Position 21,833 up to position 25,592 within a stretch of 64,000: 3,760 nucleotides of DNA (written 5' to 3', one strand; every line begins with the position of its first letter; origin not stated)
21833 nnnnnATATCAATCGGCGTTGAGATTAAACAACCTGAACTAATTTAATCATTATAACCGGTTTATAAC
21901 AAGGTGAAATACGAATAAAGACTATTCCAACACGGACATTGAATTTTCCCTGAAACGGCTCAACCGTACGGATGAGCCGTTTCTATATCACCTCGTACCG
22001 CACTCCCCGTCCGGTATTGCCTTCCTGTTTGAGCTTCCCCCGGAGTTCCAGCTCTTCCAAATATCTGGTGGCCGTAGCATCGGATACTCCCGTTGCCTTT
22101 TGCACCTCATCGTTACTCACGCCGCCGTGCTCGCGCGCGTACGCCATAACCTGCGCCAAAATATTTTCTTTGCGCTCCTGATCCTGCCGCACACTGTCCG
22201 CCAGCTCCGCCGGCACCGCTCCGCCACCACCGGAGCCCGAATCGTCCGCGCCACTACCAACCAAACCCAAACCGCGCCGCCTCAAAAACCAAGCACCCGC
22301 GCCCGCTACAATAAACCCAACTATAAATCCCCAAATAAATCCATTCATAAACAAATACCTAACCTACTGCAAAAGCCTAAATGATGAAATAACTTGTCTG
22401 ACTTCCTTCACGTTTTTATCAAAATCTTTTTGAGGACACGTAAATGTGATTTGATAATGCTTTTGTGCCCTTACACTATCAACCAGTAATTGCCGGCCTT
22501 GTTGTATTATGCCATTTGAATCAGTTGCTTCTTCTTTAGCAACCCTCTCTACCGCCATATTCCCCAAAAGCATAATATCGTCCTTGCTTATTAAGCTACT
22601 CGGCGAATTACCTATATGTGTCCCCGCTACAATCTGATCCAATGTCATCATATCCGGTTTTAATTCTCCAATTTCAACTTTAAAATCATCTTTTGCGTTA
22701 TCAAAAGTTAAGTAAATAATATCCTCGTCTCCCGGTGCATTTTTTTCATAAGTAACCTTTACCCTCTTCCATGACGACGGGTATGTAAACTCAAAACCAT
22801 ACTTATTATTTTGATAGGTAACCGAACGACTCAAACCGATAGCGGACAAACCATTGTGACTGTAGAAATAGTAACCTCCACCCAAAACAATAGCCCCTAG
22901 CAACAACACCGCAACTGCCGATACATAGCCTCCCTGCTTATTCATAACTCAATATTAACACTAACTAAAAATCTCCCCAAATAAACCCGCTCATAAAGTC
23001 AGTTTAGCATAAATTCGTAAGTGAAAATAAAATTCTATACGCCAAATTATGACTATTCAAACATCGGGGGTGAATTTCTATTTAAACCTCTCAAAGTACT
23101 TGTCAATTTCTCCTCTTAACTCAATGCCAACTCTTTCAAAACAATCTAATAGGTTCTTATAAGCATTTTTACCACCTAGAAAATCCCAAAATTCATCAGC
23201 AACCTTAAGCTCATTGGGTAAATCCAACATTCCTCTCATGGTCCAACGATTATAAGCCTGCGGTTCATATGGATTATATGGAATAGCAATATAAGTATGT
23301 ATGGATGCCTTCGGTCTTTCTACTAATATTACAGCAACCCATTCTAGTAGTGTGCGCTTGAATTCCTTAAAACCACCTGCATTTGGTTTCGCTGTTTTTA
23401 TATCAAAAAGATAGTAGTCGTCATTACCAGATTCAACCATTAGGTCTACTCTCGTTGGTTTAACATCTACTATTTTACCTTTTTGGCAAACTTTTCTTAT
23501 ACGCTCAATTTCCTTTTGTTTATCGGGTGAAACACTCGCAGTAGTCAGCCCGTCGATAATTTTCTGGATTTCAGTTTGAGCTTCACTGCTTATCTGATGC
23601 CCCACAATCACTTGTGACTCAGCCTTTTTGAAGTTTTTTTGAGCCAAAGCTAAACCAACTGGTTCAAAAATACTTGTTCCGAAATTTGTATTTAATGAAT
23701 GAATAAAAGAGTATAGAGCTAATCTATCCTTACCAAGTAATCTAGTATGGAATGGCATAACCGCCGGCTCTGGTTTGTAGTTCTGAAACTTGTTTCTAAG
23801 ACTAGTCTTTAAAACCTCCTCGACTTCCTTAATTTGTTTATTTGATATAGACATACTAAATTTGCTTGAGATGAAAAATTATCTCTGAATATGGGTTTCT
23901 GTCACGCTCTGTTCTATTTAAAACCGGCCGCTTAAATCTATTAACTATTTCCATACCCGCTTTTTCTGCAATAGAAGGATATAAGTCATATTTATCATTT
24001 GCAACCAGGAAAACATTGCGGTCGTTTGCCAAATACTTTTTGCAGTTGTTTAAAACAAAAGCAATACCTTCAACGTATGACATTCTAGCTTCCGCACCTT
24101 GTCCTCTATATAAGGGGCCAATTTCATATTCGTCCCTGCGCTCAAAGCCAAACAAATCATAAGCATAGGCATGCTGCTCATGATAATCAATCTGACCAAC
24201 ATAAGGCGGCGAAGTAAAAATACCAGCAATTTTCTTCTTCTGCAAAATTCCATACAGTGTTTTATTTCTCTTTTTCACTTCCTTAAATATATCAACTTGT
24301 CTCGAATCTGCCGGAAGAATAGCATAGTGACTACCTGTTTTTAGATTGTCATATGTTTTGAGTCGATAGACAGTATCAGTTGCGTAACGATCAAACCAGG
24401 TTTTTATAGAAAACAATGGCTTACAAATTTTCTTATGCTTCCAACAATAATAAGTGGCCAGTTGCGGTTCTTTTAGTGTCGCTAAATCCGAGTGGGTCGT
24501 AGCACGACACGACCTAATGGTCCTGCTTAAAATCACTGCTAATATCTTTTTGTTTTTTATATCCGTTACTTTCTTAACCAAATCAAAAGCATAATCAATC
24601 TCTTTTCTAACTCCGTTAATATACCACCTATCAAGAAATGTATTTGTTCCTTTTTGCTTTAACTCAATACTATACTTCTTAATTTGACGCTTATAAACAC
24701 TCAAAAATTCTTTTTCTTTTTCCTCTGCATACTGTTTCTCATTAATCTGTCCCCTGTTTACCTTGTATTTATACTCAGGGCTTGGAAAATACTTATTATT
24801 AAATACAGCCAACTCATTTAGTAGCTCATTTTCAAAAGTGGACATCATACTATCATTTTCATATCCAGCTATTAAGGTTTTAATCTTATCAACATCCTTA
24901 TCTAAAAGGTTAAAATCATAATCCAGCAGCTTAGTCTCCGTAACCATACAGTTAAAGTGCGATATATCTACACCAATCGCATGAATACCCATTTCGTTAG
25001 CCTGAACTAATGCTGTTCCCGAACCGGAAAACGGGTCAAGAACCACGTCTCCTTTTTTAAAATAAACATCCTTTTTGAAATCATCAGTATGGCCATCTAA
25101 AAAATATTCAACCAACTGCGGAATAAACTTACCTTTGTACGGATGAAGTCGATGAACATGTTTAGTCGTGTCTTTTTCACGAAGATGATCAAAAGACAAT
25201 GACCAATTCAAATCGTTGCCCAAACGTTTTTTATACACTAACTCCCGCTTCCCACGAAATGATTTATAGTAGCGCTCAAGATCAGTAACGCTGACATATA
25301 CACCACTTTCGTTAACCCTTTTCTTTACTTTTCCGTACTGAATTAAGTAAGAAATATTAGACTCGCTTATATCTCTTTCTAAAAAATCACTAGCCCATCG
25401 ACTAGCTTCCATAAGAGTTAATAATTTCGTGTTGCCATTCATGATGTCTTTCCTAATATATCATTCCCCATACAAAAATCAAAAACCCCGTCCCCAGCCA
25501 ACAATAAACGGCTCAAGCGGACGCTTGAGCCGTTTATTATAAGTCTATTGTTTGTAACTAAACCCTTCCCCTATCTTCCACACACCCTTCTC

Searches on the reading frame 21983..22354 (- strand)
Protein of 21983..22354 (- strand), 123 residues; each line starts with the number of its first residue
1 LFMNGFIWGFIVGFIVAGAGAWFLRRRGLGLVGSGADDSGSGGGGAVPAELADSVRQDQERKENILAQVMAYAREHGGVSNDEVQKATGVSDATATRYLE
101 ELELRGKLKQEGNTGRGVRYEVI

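Call 54: search_protein_families(library=pfam, proteins=[window:21983-22354:-], max_evalue=10)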
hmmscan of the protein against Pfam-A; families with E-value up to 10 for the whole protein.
window:21983-22354:- (123 aa): 22 families
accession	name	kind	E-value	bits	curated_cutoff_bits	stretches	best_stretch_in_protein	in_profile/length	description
PF04703.18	FaeA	-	2.5e-05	24.9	20.7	1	62-119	2-55/62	FaeA-like protein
PF13412.12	HTH_24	-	3.3e-05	23.8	21.9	1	70-108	9-47/48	Winged helix-turn-helix DNA-binding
PF06163.17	DUF977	-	0.00013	22.4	22.1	1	59-115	7-63/134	Bacterial protein of unknown function (DUF977)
PF09339.16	HTH_IclR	-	0.00021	21.4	22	1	73-111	13-51/52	IclR helix-turn-helix domain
PF22798.2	DUF5817_CT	-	0.0011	19.2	29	1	68-87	17-35/54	DUF5817, C-terminal domain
PF25213.1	HVO_A0261_N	-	0.0017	18.6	35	1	69-112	16-58/86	HVO_A0261 N-terminal domain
PF22168.2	DIP2311-like_C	-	0.0025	18.5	27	1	69-121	10-61/63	Transcriptional regulator DIP2311-like, C-terminal domain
PF13730.12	HTH_36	-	0.0039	17.4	25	1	65-106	10-53/55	Helix-turn-helix domain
PF19187.6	HTH_PafC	-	0.007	16.6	32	1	66-107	6-47/115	PafC helix-turn-helix domain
PF01047.28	MarR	-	0.017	15.4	24.6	1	70-106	9-45/59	MarR family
PF08220.18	HTH_DeoR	-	0.019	15.1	21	1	68-109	4-45/57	DeoR-like helix-turn-helix domain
PF08279.18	HTH_11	-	0.02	15.2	25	1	68-118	4-54/55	HTH domain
PF01325.25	Fe_dep_repress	-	0.021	15.4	26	1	60-112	4-56/60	Iron dependent repressor, N-terminal DNA binding domain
PF24034.1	DUF7343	-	0.026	14.8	27.6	1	69-110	8-50/62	Domain of unknown function (DUF7343)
PF01381.28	HTH_3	-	0.028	14.9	23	1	72-99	3-30/55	Helix-turn-helix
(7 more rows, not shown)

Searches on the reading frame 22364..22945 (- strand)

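Call 9: search_protein_families(library=pfam, proteins=[window:22364-22945:-], max_evalue=0.01)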
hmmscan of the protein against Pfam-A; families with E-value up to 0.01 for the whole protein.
window:22364-22945:- (193 aa): 2 families
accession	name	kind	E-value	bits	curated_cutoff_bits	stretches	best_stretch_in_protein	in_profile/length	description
PF01789.22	PsbP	-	2.5e-08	34.6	23.5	1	43-103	5-58/155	PsbP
PF18933.6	PsbP_2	-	1.8e-07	31.8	27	1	42-190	45-183/184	PsbP-like protein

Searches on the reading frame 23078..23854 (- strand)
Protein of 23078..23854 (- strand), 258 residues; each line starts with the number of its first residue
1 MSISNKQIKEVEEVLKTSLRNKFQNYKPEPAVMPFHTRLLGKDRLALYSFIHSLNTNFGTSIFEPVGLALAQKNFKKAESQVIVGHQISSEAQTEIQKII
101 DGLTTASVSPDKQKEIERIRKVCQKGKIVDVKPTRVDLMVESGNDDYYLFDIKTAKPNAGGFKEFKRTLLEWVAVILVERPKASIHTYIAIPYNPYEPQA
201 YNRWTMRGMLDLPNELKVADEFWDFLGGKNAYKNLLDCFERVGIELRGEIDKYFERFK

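Call 9: search_protein_families(library=pfam, proteins=[window:23078-23854:-], max_evalue=0.01)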
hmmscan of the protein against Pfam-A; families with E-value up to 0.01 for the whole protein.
window:23078-23854:- (258 aa): 1 family
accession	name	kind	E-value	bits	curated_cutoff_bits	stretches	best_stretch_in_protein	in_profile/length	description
PF09520.16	RE_TdeIII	-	6.3e-95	317.8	27.2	1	5-243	2-242/242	Type II restriction endonuclease, TdeIII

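Call 55: search_protein_families(library=padloc, proteins=[window:23078-23854:-], max_evalue=0.01)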
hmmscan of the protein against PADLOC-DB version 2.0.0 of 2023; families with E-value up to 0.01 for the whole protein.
window:23078-23854:- (258 aa): 2 families
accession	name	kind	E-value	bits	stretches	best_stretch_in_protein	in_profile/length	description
PDLC03482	REase_II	-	1e-15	56.2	1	32-252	50-270/274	Type II restriction enzyme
PDLC03509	REase_II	-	2e-13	48.4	1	45-241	62-264/370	Type II restriction enzyme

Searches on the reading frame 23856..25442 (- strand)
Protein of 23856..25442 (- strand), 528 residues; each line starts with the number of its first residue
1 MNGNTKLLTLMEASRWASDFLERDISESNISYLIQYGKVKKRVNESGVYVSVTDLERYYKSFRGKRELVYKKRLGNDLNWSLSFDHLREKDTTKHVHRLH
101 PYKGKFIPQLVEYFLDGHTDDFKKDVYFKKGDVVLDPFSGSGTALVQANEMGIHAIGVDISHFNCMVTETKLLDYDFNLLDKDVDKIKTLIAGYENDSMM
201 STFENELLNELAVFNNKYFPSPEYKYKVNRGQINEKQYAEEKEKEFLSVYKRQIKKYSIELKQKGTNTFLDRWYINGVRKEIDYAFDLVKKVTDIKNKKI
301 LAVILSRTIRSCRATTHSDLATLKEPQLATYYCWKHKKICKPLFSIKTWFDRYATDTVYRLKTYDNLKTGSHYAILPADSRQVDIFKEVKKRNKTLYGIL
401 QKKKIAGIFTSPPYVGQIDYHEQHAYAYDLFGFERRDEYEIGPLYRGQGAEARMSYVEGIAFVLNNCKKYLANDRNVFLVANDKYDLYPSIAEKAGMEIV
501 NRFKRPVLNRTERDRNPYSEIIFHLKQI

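Call 9: search_protein_families(library=pfam, proteins=[window:23856-25442:-], max_evalue=0.01)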
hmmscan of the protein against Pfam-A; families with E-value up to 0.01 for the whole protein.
window:23856-25442:- (528 aa): 4 families
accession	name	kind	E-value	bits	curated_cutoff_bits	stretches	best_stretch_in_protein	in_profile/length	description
PF01555.25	N6_N4_Mtase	-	2.6e-12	47.6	26.7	1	73-165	135-216/221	DNA methylase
PF09156.16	Anthrax-tox_M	-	5e-05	23.2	25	1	196-281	63-148/287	Anthrax toxin lethal factor, middle domain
PF01170.24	UPF0020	-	0.00071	19.8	22.3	1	129-166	27-64/197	RMKL-like, methyltransferase domain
PF09445.16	Methyltransf_15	-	0.00093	19.2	22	0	133-174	3-46/165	RNA cap guanine-N2 methyltransferase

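Call 55: search_protein_families(library=padloc, proteins=[window:23856-25442:-], max_evalue=0.01)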
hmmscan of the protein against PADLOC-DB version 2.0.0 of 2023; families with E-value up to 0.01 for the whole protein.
window:23856-25442:- (528 aa): 41 families (the best 25 are shown)
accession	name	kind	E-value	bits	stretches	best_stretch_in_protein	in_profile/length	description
PDLC03249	MTase_II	-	2.9e-220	730.6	1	4-526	12-538/541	Type II methyltransferase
PDLC03322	MTase_II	-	5e-17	59.9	1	88-205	28-139/446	Type II methyltransferase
PDLC03353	MTase_II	-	8e-15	53.1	2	127-174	205-252/260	Type II methyltransferase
PDLC03364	MTase_II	-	1.2e-14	52.1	1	90-176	26-106/380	Type II methyltransferase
PDLC03224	MTase_II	-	2.9e-14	50.9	1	93-196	64-156/481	Type II methyltransferase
PDLC03380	MTase_II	-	5.2e-14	50.3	1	88-189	23-115/393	Type II methyltransferase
PDLC03369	MTase_II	-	1.1e-11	42.2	1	95-195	113-200/532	Type II methyltransferase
PDLC03377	MTase_II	-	1.1e-10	38.8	1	92-259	91-247/504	Type II methyltransferase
PDLC03351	MTase_II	-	7.5e-10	36.5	1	98-170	123-186/348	Type II methyltransferase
PDLC03387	MTase_II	-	8.6e-10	36.2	1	129-173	232-276/289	Type II methyltransferase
PDLC03362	MTase_II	-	1.1e-08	32.4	1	93-212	40-149/438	Type II methyltransferase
PDLC03371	MTase_II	-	2e-08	32.1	1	129-172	209-252/260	Type II methyltransferase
PDLC03325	MTase_II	-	2.9e-08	30.9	1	96-179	64-140/426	Type II methyltransferase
PDLC03339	MTase_II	-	7.5e-08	29.5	1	129-189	228-291/399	Type II methyltransferase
PDLC03239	MTase_II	-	1e-07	29.1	1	89-298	58-250/442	Type II methyltransferase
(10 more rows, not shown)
